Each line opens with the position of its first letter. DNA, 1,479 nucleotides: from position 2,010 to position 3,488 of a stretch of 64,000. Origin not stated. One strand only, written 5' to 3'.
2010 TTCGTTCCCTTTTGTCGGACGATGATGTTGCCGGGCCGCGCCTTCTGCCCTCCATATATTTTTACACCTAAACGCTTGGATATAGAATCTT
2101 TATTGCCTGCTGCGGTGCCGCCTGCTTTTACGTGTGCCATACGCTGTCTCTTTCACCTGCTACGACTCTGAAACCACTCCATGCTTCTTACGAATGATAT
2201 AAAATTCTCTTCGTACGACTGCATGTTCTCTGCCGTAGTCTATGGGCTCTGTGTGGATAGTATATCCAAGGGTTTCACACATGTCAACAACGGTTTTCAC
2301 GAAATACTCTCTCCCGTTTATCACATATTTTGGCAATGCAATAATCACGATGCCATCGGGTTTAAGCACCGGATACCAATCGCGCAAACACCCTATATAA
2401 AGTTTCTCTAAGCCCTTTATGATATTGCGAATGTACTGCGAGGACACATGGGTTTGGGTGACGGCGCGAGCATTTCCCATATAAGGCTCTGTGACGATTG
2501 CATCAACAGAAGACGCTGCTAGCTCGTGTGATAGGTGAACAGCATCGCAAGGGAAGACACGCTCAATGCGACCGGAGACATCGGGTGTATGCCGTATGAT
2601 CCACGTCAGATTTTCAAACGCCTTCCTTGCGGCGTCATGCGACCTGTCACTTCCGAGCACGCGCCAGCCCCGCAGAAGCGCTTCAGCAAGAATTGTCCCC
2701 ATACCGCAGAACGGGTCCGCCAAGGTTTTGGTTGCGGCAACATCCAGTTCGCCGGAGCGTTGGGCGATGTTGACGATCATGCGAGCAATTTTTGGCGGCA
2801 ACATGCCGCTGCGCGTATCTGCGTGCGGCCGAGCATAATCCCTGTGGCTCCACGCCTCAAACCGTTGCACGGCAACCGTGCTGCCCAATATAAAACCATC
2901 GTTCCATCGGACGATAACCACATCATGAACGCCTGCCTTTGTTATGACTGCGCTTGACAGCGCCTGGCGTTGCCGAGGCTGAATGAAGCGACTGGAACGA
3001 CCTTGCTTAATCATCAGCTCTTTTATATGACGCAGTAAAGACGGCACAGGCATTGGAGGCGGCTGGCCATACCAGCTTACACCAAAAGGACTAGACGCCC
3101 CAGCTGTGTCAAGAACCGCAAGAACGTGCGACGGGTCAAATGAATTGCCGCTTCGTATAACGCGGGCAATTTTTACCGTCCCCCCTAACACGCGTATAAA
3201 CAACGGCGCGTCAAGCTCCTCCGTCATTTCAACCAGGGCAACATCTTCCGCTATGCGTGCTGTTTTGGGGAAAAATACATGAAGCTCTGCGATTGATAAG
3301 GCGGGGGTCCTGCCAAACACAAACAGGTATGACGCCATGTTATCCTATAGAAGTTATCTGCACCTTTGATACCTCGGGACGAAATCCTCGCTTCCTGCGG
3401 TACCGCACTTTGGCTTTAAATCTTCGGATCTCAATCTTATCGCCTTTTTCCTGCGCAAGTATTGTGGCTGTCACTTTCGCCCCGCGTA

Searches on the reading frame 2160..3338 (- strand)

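Call 90: search_protein_families(library=pfam, proteins=[window:2160-3338:-], max_evalue=0.0001)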
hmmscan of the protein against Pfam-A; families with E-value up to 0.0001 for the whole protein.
window:2160-3338:- (392 aa): 2 families
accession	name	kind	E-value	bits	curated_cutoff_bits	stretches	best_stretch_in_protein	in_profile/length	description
PF01170.24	UPF0020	-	1.8e-06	28.2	22.3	1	176-232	8-59/197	RMKL-like, methyltransferase domain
PF01555.25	N6_N4_Mtase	-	5e-05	23.8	26.7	0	178-240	164-219/221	DNA methylase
